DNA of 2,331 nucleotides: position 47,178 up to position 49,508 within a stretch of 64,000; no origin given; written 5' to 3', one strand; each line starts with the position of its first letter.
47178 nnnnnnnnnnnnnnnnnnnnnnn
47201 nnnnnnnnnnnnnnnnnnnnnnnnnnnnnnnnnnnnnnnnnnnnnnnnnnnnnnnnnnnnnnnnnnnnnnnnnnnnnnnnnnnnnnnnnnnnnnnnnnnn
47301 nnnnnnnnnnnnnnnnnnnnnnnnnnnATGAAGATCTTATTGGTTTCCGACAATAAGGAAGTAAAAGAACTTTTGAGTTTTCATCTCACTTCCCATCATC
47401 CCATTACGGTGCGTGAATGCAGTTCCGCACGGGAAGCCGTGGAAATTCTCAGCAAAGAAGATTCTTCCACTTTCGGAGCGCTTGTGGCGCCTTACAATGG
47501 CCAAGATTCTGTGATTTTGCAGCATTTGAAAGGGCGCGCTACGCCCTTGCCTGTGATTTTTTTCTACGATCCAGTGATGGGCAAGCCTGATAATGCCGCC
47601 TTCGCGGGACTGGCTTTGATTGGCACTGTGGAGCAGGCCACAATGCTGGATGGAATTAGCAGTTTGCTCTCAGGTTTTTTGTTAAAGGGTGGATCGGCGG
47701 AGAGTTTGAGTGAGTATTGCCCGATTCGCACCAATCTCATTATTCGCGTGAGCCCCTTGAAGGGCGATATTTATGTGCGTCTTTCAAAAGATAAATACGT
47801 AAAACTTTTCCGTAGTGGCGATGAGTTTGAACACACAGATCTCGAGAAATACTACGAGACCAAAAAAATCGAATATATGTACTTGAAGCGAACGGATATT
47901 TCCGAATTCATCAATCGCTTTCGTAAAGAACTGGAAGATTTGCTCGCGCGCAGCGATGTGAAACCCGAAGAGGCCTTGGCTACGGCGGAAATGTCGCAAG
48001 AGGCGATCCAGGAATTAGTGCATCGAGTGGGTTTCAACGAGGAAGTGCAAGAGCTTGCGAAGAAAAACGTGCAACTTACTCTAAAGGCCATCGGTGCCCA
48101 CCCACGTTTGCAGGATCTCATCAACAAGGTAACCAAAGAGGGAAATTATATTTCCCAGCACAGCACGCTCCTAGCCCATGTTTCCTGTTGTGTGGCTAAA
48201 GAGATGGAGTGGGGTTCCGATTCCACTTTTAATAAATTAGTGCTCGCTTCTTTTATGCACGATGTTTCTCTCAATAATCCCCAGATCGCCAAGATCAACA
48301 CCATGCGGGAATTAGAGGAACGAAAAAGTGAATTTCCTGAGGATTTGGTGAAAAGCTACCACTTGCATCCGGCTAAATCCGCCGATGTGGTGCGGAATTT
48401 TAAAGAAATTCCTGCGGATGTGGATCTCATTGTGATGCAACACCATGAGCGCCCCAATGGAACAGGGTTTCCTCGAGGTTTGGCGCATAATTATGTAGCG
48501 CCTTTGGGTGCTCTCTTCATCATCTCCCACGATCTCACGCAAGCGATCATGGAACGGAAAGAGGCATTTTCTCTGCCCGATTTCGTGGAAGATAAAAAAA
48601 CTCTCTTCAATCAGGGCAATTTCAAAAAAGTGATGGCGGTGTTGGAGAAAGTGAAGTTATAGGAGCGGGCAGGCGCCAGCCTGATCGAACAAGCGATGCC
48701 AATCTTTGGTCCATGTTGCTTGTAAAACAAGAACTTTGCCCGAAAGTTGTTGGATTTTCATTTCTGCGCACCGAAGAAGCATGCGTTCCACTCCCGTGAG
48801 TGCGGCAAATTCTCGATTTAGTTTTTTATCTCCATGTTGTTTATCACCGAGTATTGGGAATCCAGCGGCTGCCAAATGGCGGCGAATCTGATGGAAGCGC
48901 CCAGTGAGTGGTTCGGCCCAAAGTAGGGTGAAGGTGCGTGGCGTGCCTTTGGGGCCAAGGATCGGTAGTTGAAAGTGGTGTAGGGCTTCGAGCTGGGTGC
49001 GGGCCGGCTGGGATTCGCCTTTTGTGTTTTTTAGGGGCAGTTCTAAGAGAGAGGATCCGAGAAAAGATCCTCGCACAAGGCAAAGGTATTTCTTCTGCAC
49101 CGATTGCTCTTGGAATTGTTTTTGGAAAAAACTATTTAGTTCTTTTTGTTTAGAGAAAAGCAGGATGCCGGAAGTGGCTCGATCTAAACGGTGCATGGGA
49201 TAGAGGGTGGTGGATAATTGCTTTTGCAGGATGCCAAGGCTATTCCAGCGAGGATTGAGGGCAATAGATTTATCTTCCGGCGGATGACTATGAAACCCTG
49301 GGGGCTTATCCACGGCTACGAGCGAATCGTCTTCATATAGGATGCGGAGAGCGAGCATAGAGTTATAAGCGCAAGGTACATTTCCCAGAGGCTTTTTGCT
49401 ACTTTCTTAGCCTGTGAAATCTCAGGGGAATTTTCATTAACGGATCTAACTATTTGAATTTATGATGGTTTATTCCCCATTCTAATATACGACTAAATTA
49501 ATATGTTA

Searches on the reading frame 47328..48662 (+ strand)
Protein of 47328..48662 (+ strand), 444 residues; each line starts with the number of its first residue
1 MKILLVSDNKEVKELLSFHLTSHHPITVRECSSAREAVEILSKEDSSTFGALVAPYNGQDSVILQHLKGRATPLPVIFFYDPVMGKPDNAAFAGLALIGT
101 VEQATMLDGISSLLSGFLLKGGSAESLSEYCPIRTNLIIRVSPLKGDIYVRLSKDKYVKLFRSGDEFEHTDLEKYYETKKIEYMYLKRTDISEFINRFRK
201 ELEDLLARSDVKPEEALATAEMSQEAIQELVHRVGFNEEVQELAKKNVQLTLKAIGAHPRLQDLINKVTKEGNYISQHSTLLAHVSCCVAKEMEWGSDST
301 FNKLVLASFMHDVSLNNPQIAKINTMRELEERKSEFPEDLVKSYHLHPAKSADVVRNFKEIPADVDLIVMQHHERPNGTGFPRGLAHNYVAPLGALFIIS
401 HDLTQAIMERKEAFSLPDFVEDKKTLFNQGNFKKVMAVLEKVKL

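Call 5: search_protein_families(library=ncbifam, proteins=[window:47328-48662:+], max_evalue=0.01)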
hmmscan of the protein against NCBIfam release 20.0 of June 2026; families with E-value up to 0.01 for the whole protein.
window:47328-48662:+ (444 aa): 1 family
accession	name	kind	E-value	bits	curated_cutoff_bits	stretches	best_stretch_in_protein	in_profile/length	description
NF053512.1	nitric_RR_NosR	exception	1.2e-09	37.7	400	1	269-397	186-305/422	response regulator c-di-GMP phosphodiesterase, NosR family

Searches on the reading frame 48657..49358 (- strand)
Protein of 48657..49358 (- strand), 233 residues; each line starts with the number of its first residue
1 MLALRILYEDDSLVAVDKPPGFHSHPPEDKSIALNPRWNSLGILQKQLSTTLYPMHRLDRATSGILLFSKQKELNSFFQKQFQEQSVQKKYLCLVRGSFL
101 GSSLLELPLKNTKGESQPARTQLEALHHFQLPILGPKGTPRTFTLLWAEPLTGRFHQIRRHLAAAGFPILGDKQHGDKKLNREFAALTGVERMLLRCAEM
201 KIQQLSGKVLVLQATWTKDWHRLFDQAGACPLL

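Call 5: search_protein_families(library=ncbifam, proteins=[window:48657-49358:-], max_evalue=0.01)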
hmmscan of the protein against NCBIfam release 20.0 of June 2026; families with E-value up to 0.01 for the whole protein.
window:48657-49358:- (233 aa): 7 families
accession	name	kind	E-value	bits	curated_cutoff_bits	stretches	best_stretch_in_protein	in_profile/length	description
NF008321.0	PRK11112.1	equivalog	3e-42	144.7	328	1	4-227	2-234/257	tRNA pseudouridine(65) synthase TruC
TIGR00005.1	rluA_subfam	subfamily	8.8e-37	127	192.7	1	4-224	73-294/298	RluA family pseudouridine synthase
NF008249.0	PRK11025.1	equivalog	6.2e-26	91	378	2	2-99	91-184/317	23S rRNA pseudouridine(955/2504/2580) synthase RluC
TIGR01621.1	RluA-like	hypoth_equivalog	9.2e-17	61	222.3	2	4-94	2-86/217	TIGR01621 family pseudouridine synthase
NF007543.0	PRK10158.1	equivalog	1.3e-15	57.6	286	1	4-178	14-184/219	bifunctional tRNA pseudouridine(32) synthase/23S rRNA pseudouridine(746) synthase RluA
NF008385.0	PRK11180.1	equivalog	1.6e-11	44.1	351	1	3-201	83-285/325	23S rRNA pseudouridine(1911/1915/1917) synthase RluD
TIGR00093.1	TIGR00093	subfamily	2.3e-08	34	109.3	1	48-170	26-136/161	pseudouridine synthase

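Call 9: find_related_loci(query=window:48657-49358:-, collection=genome_contigs, flank=10000)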
Query window:48657-49358:- (233 aa) in genome_contigs; peptide patterns used: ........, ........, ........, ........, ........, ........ (x = any residue, [..] = any of these).
159 stretches matched a pattern; 11 encode a relative of the query (tblastn E <= 1e-3); 11 distinct loci.
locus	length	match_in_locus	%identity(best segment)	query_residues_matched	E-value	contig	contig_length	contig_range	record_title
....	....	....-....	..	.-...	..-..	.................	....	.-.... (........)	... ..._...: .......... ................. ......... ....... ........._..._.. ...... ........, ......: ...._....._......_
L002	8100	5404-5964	33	1-209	1e-26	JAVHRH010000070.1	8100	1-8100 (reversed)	MAG: Parcubacteria group bacterium isolate WB02no10_40_9 NODE_7427_length_8100_cov_6.346924, whole genome shotgun sequen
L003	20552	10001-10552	34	4-209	6e-25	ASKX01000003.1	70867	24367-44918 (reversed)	Candidatus Paceibacter normanii SCGC AAA255-P19 A255P19DRAFT_contig_1_0.3_C, whole genome shotgun sequence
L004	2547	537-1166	34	1-208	6e-25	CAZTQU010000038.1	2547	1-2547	MAG TPA_asm: uncultured Candidatus Saccharibacteria bacterium isolate binchicken_co196_248 genome assembly, contig: NODE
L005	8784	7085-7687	29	4-226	3e-24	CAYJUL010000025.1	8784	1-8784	MAG TPA_asm: uncultured Candidatus Saccharibacteria bacterium isolate ERP125453_co1_295 genome assembly, contig: NODE_96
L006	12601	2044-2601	32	2-209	4e-23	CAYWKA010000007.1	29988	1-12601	MAG TPA_asm: uncultured Candidatus Saccharibacteria bacterium isolate binchicken_co34_241 genome assembly, contig: NODE_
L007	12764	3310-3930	32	4-208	5e-23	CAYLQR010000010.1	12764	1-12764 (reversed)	MAG TPA_asm: uncultured Candidatus Saccharibacteria bacterium isolate SRP067234_co1_46 genome assembly, contig: k99_1998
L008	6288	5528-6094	30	4-214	2e-22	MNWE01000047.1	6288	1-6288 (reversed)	MAG: Parcubacteria group bacterium CG1_02_39_15 cg1_0.2_scaffold_12746_c, whole genome shotgun sequence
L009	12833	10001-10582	28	4-219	2e-20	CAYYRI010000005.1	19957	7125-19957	MAG TPA_asm: uncultured Candidatus Saccharibacteria bacterium isolate SRP118108_co5_558 genome assembly, contig: NODE_23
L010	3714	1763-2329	34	3-183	2e-18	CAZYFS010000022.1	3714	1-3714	MAG TPA_asm: uncultured Candidatus Saccharibacteria bacterium isolate binchicken_co181_627 genome assembly, contig: NODE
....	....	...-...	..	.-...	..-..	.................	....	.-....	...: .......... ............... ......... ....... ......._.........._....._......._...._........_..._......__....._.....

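Call 18: find_related_loci(query=window:48657-49358:-, collection=metagenome_contigs, flank=10000)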
Query window:48657-49358:- (233 aa) in metagenome_contigs; peptide patterns used: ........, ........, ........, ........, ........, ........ (x = any residue, [..] = any of these).
268 stretches matched a pattern; 28 encode a relative of the query (tblastn E <= 1e-3); 28 distinct loci.
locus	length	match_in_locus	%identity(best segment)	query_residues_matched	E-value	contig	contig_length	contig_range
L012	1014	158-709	33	4-209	6e-26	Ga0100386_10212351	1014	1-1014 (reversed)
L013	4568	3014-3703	30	2-226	4e-25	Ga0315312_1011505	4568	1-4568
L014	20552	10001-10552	34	4-209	1e-24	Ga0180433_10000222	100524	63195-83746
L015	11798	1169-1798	34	1-208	2e-24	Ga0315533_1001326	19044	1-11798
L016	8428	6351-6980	34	1-208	2e-24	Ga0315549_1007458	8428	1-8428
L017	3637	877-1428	33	4-209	3e-24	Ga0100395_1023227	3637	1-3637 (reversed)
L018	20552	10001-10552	34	7-207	2e-23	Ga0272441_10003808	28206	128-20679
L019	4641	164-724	33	4-207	9e-23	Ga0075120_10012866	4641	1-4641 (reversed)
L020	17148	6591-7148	32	2-209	1e-22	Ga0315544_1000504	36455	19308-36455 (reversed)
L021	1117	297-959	31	2-184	1e-22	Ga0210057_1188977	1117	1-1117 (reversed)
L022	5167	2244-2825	29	4-219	4e-22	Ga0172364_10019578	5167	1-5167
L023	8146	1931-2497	29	4-214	7e-22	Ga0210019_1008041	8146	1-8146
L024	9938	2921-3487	29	4-214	7e-22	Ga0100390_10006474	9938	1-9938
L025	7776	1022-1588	29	4-214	7e-22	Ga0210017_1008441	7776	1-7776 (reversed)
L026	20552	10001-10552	32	7-207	1e-21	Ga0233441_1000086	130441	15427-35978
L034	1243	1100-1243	73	1-48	3e-19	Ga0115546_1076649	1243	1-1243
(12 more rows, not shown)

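Call 24: list_cluster_members(proteins=[P0001, window:48657-49358:-, window:53785-55002:+, window:47328-48662:+, P0007, P0009, P0004, P0018, P0010])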
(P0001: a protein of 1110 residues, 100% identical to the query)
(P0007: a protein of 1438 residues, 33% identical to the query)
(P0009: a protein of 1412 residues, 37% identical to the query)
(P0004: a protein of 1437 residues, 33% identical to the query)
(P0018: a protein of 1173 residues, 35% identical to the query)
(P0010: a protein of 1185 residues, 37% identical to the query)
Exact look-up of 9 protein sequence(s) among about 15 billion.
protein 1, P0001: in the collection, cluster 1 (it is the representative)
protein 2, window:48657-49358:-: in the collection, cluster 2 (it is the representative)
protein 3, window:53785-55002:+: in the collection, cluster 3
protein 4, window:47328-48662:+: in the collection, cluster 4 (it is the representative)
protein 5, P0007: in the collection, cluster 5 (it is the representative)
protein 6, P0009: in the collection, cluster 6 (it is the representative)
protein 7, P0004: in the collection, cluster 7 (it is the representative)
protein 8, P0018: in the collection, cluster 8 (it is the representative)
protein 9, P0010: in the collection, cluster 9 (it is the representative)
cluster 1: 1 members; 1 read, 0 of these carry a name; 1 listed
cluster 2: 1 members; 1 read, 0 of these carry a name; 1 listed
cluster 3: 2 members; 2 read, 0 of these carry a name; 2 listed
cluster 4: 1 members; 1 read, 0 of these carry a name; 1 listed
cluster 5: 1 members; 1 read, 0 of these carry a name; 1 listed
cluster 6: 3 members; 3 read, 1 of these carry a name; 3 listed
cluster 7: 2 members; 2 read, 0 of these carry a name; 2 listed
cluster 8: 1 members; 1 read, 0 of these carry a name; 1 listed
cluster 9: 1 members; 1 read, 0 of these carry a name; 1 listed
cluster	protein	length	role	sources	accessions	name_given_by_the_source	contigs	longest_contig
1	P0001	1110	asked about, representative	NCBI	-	-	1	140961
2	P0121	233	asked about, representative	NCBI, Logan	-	-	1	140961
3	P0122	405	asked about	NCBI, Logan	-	-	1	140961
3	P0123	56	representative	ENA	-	-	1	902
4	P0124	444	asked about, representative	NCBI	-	-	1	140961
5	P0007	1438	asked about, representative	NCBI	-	-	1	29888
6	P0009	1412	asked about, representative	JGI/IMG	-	alpha-tubulin suppressor-like RCC1 family protein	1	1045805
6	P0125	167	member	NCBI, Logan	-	-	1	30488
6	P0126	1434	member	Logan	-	-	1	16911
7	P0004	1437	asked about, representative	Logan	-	-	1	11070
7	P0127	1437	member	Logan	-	-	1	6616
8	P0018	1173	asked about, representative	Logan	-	-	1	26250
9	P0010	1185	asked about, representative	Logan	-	-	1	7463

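Call 51: find_homologous_proteins(query=window:48657-49358:-, max_evalue=1e-20)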
Query window:48657-49358:- (233 aa): 1019 proteins with E <= 1e-20 among 4216 candidates; the best 120 are listed.
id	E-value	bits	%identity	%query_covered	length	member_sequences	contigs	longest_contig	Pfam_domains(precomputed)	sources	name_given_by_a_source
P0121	1.4e-153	527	100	100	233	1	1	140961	PF00849.28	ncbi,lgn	-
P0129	1.6e-87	311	59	100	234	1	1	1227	PF00849.28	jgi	jgi:tRNA pseudouridine65 synthase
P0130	7.4e-87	309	60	100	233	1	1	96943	PF00849.28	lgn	-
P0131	2.7e-86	307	59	100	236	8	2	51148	PF00849.28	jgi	jgi:tRNA pseudouridine65 synthase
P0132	1.5e-84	301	59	100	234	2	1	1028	PF00849.28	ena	-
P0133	7.9e-84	299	58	100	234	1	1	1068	PF00849.28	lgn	-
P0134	9.8e-84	299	58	100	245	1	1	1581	PF00849.28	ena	-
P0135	1.5e-83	298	57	100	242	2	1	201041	PF00849.28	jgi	-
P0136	3.0e-83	297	58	100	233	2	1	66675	PF00849.28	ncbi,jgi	jgi:tRNA pseudouridine65 synthase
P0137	1.5e-82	295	58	100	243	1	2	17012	PF00849.28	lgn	-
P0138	2.2e-82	294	57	100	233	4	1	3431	PF00849.28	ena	-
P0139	2.5e-82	294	55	100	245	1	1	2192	PF00849.28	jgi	jgi:tRNA pseudouridine65 synthase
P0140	6.9e-82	293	57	100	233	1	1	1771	PF00849.28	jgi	-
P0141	1.8e-81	291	55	100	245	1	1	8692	PF00849.28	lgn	-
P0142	3.0e-81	291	58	100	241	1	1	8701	PF00849.28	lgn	-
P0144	3.2e-80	287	55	100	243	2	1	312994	PF00849.28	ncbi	-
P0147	1.2e-79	285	53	100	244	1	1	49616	PF00849.28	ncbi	-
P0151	7.2e-79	283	55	100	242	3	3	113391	PF00849.28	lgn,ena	-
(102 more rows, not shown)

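Call 52: find_encoding_contigs(protein=P0130, flank=8000, max_places=1)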
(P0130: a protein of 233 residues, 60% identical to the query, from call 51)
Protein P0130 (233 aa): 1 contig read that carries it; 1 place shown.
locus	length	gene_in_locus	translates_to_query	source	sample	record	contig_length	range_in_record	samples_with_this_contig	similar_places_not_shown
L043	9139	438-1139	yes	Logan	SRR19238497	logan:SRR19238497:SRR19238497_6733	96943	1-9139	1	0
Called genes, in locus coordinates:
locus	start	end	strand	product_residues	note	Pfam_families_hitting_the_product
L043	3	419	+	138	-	?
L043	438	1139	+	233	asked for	PF00849:PseudoU_synth_2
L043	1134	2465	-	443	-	PF13487:HD_5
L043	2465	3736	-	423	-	PF13672:PP2C_2, PF00481:PP2C (weak), PF00027:cNMP_binding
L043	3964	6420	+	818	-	PF16313:DUF4953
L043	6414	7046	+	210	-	PF07264:EI24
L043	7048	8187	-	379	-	PF22020:RlmL_1st, PF02926:THUMP, PF01170:UPF0020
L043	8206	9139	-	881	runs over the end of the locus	PF00501:AMP-binding, PF00550:PP-binding, PF01553:Acyltransferase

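Call 53: find_encoding_contigs(protein=P0131, flank=8000, max_places=1)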
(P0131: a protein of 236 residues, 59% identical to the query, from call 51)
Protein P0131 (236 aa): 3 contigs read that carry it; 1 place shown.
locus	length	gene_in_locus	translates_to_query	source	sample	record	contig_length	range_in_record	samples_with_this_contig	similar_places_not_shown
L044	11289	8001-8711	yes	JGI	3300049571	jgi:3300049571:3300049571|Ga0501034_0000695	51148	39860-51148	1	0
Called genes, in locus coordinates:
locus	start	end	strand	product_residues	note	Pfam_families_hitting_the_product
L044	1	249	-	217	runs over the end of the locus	PF04011:LemA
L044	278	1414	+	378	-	PF01938:TRAM, PF21579:PabTrmU54_TRAM_dom, PF05958:tRNA_U5-meth_tr (faint)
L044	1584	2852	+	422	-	PF04055:Radical_SAM (weak)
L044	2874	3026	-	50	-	-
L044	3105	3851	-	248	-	-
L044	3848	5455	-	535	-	PF00082:Peptidase_S8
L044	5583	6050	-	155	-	-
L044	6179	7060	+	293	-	PF03631:Virul_fac_BrkB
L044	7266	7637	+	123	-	PF01588:tRNA_bind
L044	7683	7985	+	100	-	-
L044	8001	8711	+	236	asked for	PF00849:PseudoU_synth_2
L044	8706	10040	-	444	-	PF13487:HD_5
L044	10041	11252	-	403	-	PF00481:PP2C, PF13672:PP2C_2, PF00027:cNMP_binding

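Call 54: find_encoding_contigs(protein=P0136, flank=8000, max_places=1)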
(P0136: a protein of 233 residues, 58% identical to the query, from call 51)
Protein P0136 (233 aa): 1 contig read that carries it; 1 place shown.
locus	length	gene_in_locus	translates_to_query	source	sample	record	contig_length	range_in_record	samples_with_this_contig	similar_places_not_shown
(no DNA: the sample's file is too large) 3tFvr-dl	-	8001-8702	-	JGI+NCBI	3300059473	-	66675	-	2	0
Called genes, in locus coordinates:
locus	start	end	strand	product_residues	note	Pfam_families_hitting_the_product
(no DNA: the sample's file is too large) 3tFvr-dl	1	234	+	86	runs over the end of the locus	-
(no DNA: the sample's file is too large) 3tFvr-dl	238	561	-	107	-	-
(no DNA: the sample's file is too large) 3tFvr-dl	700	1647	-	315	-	PF00126:HTH_1, PF03466:LysR_substrate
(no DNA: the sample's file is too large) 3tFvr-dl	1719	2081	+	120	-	-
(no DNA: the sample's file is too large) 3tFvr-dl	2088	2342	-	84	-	-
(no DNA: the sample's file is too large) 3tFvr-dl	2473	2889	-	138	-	PF09945:DUF2177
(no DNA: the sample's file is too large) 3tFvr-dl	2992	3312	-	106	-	-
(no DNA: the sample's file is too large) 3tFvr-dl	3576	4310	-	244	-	PF00849:PseudoU_synth_2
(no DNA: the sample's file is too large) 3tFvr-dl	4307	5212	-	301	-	PF05175:MTS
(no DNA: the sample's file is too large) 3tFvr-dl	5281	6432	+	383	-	-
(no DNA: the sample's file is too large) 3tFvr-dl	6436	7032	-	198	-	PF00702:Hydrolase, PF13419:HAD_2 (weak)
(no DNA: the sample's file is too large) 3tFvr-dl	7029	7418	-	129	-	-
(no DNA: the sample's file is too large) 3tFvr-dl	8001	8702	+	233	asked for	PF00849:PseudoU_synth_2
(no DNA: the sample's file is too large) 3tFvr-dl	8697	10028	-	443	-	PF13487:HD_5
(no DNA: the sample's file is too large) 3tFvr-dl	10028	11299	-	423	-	PF00481:PP2C, PF13672:PP2C_2, PF00027:cNMP_binding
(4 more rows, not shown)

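Call 56: find_encoding_contigs(protein=P0135, flank=10000, max_places=1)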
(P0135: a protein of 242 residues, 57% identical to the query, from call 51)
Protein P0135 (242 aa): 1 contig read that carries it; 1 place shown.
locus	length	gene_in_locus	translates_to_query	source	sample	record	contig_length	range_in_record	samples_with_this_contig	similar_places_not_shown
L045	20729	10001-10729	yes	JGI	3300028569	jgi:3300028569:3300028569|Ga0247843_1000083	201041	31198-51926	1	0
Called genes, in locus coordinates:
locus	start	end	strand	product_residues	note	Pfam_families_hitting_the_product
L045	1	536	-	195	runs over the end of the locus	PF04011:LemA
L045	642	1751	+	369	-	PF01938:TRAM, PF21579:PabTrmU54_TRAM_dom (weak), PF05958:tRNA_U5-meth_tr (faint)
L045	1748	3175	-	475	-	PF00034:Cytochrom_C (faint), PF13442:Cytochrome_CBB3 (faint), PF21419:RoxA-like_Cyt-c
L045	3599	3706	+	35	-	-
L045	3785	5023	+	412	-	-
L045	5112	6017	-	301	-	PF01569:PAP2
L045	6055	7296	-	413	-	-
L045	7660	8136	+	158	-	-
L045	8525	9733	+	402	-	PF00082:Peptidase_S8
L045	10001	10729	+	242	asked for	PF00849:PseudoU_synth_2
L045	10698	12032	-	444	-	PF13487:HD_5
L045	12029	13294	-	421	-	PF13672:PP2C_2, PF00481:PP2C (faint), PF00027:cNMP_binding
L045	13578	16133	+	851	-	PF16313:DUF4953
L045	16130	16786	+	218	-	PF07264:EI24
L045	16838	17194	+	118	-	PF00595:PDZ (weak)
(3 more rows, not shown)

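Call 57: find_encoding_contigs(protein=P0144, flank=10000, max_places=1)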
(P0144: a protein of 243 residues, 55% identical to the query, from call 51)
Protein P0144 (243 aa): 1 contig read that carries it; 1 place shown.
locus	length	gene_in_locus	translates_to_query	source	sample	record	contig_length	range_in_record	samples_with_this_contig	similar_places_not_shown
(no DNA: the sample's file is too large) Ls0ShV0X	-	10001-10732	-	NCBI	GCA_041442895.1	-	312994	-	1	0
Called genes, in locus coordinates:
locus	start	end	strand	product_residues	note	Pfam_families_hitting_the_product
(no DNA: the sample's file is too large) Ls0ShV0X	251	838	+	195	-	-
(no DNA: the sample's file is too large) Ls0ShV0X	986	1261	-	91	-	PF01402:RHH_1 (faint)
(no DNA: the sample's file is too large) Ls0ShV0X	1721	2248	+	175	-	PF13302:Acetyltransf_3, PF00583:Acetyltransf_1, PF13523:Acetyltransf_8, PF13508:Acetyltransf_7 (weak)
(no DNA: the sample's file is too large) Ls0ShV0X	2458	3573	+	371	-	-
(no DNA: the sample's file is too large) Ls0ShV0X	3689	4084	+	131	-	-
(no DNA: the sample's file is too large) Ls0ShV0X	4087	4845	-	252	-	PF13560:HTH_31 (faint), PF01381:HTH_3 (faint), PF13443:HTH_26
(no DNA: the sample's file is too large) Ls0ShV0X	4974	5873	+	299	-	-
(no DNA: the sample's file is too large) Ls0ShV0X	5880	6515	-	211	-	-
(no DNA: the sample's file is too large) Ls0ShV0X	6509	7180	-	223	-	PF04536:TPM_phosphatase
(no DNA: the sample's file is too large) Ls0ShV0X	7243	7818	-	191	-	PF04011:LemA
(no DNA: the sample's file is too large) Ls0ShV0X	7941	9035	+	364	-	PF01938:TRAM, PF21579:PabTrmU54_TRAM_dom (weak), PF05958:tRNA_U5-meth_tr (weak)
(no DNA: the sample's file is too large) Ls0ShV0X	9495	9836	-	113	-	-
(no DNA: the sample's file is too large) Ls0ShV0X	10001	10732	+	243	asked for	PF00849:PseudoU_synth_2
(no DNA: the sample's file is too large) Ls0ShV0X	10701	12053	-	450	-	PF13487:HD_5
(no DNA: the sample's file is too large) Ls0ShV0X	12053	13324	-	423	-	PF00481:PP2C, PF13672:PP2C_2, PF00027:cNMP_binding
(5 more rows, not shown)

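Call 70: find_encoding_contigs(protein=P0151, flank=6000, max_places=1)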
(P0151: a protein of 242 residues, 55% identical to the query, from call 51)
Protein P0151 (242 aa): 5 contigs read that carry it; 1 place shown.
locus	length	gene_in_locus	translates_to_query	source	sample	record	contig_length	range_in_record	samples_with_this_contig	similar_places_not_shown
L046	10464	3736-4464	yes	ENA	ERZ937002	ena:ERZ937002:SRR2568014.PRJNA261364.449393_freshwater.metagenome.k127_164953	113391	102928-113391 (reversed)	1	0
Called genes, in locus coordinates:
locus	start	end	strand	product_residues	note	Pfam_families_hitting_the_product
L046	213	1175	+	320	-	PF03631:Virul_fac_BrkB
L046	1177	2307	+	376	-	PF05359:DUF748 (weak)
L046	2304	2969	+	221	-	-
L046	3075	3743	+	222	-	PF00583:Acetyltransf_1 (weak)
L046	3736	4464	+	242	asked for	PF00849:PseudoU_synth_2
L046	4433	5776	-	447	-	PF13487:HD_5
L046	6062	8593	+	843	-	PF16313:DUF4953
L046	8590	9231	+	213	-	PF07264:EI24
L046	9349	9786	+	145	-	-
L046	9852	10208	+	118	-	PF00595:PDZ (weak)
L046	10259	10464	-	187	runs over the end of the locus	PF13302:Acetyltransf_3, PF00583:Acetyltransf_1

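Call 71: find_encoding_contigs(protein=P0147, flank=6000, max_places=1)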
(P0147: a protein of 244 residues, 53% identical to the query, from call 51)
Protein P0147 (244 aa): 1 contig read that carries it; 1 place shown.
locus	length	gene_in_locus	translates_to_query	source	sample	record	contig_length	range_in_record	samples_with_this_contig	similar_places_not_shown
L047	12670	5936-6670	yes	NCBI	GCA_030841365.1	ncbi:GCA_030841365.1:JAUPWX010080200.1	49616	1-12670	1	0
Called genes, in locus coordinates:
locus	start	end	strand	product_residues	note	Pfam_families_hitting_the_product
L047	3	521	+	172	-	?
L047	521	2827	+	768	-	PF04357:TamB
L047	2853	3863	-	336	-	-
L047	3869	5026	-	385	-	-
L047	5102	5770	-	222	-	-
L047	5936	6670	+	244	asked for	PF00849:PseudoU_synth_2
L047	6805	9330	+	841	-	PF16313:DUF4953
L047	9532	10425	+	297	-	-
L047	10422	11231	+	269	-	PF13560:HTH_31 (weak), PF14394:DUF4423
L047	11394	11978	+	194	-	-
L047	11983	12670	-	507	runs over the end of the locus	PF22020:RlmL_1st, PF02926:THUMP, PF01170:UPF0020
